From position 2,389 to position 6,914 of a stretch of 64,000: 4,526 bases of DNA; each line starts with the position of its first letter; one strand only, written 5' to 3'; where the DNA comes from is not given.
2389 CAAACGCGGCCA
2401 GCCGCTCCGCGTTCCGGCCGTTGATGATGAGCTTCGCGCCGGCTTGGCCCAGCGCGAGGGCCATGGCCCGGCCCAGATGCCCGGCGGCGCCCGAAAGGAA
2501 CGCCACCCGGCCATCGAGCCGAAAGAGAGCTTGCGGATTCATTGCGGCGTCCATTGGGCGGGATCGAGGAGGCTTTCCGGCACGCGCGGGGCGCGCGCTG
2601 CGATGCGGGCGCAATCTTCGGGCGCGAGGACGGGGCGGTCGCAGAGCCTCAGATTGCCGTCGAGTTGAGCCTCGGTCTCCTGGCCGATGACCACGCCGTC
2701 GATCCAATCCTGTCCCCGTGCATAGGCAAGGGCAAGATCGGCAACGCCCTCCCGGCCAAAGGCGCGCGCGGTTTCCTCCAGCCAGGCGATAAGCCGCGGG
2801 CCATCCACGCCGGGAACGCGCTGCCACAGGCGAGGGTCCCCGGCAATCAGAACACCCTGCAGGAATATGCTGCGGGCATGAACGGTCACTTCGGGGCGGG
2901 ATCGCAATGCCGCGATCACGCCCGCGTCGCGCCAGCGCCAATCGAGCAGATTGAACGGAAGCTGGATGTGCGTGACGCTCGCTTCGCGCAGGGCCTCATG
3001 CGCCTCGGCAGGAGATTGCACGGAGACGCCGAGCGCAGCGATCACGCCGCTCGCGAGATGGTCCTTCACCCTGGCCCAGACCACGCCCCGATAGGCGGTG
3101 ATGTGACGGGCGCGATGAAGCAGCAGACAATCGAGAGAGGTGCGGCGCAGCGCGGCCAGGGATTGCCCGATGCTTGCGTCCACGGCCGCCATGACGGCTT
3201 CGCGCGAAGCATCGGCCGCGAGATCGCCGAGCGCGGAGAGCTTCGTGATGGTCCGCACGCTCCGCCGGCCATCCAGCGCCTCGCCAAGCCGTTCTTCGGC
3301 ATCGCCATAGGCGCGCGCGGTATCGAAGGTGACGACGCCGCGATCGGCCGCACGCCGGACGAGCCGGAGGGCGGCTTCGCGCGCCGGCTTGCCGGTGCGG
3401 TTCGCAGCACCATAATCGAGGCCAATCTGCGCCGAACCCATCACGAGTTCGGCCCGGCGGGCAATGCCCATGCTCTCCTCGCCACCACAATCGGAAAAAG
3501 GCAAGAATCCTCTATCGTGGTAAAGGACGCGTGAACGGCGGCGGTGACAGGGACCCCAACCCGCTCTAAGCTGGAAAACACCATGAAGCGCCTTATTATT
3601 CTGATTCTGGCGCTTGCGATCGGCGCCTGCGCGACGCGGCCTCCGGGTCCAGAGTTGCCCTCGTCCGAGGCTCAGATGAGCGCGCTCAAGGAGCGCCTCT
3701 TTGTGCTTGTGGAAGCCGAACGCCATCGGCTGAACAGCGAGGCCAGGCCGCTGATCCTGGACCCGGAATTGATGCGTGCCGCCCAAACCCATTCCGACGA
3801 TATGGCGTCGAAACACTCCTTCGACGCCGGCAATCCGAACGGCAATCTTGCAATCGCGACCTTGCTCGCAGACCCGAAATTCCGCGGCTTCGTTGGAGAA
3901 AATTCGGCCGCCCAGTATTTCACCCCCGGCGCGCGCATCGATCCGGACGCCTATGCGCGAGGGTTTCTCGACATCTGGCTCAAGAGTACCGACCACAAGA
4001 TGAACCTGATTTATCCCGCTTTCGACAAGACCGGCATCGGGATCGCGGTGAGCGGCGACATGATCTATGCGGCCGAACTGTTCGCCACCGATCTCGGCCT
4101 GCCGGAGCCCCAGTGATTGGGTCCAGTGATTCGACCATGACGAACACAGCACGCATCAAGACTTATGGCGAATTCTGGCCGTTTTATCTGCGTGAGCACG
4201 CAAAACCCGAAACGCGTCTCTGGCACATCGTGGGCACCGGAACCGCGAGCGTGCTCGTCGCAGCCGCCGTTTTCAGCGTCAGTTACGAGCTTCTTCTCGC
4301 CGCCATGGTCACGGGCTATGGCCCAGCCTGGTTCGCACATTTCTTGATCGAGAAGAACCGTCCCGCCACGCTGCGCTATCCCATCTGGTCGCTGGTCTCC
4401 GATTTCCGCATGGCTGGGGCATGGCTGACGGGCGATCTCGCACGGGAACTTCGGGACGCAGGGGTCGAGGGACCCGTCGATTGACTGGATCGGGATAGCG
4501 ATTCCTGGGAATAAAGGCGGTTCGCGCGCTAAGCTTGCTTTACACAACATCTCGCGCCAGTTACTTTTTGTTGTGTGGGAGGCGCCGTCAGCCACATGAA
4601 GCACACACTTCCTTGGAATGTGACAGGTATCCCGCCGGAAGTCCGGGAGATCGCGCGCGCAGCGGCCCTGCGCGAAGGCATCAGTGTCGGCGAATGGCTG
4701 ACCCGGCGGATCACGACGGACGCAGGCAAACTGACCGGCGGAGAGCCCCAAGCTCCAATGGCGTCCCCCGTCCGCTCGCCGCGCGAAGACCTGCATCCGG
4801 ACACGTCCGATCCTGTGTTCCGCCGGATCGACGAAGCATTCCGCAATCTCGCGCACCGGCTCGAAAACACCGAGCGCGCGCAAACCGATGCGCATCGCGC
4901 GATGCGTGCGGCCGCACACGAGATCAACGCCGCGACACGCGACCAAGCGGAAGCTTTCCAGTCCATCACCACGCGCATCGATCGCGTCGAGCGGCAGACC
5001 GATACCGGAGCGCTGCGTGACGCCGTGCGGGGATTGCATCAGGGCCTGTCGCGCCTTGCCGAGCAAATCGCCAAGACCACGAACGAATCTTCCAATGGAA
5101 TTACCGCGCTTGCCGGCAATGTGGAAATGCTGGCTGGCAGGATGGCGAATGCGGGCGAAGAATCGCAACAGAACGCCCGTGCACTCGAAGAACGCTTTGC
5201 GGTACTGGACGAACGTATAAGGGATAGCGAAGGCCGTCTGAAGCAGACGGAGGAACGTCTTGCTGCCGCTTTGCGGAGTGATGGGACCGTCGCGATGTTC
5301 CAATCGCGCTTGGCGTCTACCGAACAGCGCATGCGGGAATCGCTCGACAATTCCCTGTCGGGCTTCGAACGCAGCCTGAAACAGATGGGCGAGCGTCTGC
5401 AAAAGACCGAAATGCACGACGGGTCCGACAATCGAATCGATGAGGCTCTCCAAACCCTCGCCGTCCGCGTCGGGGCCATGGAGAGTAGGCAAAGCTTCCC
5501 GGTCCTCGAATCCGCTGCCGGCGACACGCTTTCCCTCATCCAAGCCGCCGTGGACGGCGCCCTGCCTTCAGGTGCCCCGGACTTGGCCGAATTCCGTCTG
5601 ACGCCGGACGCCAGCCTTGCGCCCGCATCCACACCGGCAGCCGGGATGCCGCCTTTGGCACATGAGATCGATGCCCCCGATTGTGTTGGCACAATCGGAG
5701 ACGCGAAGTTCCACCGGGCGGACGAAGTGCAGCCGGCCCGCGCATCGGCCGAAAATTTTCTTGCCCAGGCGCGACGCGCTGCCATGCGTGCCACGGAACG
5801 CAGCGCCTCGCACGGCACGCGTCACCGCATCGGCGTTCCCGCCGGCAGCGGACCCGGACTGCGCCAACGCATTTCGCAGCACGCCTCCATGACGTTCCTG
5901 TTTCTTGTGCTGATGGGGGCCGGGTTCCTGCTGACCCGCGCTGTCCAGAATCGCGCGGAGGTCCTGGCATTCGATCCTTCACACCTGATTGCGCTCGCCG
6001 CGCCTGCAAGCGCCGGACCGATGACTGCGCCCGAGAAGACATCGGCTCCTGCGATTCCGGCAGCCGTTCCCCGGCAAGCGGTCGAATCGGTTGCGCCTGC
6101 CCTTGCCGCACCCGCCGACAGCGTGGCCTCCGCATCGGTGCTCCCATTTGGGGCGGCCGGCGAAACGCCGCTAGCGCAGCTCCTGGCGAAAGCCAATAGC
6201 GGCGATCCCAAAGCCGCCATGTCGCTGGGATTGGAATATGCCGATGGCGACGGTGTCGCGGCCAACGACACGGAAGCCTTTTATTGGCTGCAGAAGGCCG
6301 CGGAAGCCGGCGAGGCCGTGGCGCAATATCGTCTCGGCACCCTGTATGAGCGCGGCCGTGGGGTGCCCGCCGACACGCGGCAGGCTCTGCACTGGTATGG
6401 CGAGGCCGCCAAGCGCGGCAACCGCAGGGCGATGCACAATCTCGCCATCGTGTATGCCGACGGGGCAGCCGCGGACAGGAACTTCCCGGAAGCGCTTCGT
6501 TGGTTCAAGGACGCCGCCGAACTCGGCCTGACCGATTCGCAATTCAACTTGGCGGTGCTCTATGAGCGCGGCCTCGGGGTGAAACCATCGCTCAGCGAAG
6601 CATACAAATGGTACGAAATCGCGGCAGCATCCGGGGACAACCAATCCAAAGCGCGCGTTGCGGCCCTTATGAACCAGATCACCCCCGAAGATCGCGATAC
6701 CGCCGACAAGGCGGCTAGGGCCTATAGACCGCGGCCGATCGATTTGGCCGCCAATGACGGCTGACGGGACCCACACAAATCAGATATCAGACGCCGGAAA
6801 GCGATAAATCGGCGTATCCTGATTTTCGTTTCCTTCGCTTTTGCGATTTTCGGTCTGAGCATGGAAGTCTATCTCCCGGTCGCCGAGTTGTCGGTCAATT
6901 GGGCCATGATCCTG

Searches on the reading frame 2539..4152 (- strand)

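Call 29: search_protein_families(library=pfam, proteins=[window:2539-4152:-], max_evalue=0.00001)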
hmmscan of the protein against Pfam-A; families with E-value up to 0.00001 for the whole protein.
window:2539-4152:- (537 aa): 1 family
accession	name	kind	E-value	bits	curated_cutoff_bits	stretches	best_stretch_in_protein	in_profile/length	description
PF00248.27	Aldo_ket_red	-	2.4e-27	96.2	24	1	236-518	2-287/291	Aldo/keto reductase family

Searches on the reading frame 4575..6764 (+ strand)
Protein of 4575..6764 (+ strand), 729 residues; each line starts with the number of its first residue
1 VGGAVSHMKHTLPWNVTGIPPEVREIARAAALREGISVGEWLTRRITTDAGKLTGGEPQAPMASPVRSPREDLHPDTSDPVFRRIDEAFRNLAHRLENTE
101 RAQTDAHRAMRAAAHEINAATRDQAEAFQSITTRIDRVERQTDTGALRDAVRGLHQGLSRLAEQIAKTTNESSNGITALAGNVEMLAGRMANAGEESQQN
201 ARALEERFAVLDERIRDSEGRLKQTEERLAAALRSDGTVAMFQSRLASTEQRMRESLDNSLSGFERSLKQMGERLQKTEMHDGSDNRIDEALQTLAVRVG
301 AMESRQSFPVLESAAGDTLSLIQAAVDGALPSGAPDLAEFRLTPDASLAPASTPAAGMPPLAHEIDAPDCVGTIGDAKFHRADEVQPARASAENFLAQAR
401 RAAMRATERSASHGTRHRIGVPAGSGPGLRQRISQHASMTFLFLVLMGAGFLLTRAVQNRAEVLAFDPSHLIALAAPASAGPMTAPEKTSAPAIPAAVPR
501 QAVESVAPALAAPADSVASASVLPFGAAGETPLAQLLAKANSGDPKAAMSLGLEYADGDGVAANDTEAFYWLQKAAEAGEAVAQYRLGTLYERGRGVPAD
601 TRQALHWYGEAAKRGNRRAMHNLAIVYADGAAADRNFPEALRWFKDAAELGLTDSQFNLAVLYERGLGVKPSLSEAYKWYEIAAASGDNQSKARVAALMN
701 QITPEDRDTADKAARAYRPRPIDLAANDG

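Call 29: search_protein_families(library=pfam, proteins=[window:4575-6764:+], max_evalue=0.00001)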
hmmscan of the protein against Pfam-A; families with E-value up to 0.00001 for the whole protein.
window:4575-6764:+ (729 aa): 1 family
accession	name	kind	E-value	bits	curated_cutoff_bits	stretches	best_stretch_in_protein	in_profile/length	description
PF08238.18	Sel1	-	3.1e-36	122.9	30.7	3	581-616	1-36/36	Sel1 repeat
